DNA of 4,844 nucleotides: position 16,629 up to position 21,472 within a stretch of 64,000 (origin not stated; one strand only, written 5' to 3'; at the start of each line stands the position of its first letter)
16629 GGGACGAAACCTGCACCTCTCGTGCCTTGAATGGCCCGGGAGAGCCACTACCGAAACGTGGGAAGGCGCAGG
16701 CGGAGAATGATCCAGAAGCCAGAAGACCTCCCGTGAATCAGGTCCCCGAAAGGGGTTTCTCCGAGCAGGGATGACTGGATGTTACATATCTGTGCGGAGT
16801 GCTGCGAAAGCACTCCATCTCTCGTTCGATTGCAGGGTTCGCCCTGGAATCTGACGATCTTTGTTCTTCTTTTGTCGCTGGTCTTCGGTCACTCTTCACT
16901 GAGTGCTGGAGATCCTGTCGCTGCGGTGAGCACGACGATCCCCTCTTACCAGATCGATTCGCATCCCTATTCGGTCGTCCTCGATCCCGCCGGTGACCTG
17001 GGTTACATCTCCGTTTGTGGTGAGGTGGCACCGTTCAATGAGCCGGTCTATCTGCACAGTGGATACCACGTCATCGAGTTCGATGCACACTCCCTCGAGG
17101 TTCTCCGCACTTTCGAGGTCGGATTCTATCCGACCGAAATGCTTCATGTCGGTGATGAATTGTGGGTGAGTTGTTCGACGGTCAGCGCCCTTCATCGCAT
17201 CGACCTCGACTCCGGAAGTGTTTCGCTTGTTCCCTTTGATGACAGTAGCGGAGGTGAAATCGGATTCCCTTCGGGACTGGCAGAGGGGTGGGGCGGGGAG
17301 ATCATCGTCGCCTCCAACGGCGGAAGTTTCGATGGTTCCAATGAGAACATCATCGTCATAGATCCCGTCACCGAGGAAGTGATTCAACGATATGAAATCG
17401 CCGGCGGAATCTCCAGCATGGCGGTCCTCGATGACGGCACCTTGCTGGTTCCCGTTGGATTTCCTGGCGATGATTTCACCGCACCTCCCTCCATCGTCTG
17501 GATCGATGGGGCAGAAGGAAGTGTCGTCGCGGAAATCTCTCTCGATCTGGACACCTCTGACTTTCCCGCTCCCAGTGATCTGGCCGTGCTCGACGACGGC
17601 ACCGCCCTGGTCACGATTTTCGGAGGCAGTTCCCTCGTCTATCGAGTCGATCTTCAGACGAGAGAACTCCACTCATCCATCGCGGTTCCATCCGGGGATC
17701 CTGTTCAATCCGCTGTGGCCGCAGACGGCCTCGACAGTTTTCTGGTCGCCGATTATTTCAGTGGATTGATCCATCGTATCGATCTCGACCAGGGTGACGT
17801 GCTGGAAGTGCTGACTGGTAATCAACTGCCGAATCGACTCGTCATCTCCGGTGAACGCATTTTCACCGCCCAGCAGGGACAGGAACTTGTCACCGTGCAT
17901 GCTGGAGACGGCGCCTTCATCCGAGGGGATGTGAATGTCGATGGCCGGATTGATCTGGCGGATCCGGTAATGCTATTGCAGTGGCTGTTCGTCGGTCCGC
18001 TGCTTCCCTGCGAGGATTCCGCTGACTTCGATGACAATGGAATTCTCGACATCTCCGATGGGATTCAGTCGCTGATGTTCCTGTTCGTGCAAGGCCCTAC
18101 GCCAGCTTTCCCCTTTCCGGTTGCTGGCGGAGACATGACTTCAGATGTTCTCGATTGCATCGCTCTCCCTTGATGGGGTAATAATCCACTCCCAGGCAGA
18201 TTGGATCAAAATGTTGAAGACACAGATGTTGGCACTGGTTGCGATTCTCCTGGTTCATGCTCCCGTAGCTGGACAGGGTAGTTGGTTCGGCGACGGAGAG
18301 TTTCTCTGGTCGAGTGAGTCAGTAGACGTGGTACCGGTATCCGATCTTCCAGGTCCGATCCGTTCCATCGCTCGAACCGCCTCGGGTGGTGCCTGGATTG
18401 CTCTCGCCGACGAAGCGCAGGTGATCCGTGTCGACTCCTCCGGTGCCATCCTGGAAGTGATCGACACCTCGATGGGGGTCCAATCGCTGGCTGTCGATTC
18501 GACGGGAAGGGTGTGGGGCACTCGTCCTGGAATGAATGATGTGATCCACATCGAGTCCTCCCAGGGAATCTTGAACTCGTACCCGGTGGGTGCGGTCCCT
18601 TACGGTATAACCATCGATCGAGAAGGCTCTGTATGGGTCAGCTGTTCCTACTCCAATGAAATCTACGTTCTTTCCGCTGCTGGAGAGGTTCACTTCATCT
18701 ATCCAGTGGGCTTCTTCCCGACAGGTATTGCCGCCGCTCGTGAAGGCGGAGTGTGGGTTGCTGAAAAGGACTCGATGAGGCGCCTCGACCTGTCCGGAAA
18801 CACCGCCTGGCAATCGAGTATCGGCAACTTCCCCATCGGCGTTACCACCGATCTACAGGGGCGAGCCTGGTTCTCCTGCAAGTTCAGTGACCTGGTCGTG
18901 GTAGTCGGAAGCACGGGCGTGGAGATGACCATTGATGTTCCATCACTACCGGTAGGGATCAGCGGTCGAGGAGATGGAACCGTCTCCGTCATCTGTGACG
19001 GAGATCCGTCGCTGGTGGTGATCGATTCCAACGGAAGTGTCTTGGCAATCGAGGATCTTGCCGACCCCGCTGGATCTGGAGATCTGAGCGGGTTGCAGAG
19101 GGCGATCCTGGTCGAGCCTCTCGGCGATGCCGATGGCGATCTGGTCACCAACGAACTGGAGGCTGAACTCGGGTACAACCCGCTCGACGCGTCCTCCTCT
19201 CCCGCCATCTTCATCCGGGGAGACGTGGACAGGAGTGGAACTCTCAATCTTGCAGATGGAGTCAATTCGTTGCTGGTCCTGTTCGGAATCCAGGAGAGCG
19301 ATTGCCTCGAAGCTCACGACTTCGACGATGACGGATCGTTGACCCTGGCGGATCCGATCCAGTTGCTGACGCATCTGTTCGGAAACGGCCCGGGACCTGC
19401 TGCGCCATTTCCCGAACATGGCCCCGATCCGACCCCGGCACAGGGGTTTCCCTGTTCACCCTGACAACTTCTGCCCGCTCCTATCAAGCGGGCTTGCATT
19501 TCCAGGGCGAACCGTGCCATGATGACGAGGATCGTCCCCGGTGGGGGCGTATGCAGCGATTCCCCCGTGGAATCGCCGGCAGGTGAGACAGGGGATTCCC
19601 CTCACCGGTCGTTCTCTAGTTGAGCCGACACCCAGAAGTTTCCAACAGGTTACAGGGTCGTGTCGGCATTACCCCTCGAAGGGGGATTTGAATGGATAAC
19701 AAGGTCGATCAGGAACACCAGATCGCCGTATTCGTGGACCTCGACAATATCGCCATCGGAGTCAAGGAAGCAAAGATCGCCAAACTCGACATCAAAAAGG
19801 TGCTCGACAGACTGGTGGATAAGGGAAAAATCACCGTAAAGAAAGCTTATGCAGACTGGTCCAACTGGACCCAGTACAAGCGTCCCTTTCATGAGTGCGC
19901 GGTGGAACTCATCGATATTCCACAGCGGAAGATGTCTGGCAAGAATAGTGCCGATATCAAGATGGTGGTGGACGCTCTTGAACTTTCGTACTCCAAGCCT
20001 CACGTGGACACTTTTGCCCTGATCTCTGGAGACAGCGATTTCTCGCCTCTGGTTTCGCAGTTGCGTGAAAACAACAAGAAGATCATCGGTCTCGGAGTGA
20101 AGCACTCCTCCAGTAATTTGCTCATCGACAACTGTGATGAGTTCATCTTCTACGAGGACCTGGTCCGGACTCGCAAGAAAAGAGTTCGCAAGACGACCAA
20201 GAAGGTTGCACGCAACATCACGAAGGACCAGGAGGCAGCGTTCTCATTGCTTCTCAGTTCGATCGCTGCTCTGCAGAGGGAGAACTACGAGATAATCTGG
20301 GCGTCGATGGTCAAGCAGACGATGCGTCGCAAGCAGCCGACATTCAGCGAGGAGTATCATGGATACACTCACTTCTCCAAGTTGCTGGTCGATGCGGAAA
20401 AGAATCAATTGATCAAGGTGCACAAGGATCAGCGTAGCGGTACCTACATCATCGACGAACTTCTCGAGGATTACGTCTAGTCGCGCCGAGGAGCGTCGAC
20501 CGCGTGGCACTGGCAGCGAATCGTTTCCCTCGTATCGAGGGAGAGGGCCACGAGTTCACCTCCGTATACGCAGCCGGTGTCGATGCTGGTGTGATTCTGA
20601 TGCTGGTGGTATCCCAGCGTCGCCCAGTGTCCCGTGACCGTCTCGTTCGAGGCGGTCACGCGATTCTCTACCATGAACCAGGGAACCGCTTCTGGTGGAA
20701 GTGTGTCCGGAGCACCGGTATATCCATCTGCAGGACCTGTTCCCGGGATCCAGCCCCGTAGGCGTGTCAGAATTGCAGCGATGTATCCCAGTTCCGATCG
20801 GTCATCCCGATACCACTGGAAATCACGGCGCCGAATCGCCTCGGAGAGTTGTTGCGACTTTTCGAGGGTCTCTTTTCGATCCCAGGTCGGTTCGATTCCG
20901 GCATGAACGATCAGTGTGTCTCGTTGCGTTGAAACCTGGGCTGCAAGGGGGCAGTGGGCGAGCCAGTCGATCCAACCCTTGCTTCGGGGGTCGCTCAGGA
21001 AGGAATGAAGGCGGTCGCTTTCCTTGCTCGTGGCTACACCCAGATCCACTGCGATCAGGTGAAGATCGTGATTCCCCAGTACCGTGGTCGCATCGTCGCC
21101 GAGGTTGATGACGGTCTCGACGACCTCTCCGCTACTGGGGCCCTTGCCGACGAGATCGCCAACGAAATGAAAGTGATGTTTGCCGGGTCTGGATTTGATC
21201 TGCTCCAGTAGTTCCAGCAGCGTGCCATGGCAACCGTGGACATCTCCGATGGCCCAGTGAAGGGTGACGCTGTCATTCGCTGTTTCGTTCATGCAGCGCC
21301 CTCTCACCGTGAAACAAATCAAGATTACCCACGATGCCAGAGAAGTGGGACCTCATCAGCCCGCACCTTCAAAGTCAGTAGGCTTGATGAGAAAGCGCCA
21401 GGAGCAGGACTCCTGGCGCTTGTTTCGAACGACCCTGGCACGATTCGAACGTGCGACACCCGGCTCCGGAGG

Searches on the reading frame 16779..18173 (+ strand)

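Call 6: search_protein_families(library=pfam, proteins=[window:16779-18173:+], max_evalue=0.001)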
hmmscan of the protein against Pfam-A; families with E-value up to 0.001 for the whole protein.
window:16779-18173:+ (464 aa): 1 family
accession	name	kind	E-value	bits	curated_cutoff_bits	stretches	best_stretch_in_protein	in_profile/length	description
PF16819.11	DUF5074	-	4.9e-05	23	27.2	0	166-226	138-199/353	Domain of unknown function (DUF5074)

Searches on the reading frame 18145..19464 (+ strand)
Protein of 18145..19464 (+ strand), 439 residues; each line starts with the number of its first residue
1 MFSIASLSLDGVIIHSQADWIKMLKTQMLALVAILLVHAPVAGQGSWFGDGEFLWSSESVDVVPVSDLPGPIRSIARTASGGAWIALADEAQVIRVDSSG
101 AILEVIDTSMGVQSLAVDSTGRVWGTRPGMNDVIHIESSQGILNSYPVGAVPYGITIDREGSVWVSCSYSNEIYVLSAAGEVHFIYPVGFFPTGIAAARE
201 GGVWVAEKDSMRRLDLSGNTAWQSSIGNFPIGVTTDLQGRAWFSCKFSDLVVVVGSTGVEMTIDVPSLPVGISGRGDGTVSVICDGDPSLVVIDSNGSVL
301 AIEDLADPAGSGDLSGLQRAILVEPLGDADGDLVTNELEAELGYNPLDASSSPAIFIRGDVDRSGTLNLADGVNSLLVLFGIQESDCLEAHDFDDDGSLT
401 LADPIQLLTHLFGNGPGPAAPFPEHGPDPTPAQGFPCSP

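Call 6: search_protein_families(library=pfam, proteins=[window:18145-19464:+], max_evalue=0.001)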
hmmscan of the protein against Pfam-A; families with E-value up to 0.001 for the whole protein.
window:18145-19464:+ (439 aa): 5 families
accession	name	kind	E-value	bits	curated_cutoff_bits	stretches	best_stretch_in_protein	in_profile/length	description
PF24684.1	Vgb_lyase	-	2.3e-15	56.6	50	1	73-245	16-198/290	Virginiamycin B lyase family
PF08450.18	SGL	-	1.4e-06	28.6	26.3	0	152-188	186-222/246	SMP-30/Gluconolactonase/LRE-like region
PF07494.17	Reg_prop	-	2e-06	27.8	20.4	0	153-168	8-23/24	Two component regulator propeller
PF01436.27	NHL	-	9.4e-06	25.9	20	0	191-212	3-24/28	NHL repeat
PF22701.2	Mala_s_1-like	-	8.6e-05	22.8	27.5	0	67-124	85-144/195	Mal s 1 allergenic protein-like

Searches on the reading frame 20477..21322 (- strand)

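Call 84: search_protein_families(library=pfam, proteins=[window:20477-21322:-], max_evalue=0.0001)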
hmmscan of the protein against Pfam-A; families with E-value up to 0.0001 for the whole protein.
window:20477-21322:- (281 aa): 1 family
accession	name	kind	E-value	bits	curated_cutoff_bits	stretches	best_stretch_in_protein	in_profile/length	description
PF00149.33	Metallophos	-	1.4e-16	62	21.5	1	23-232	4-187/191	Calcineurin-like phosphoesterase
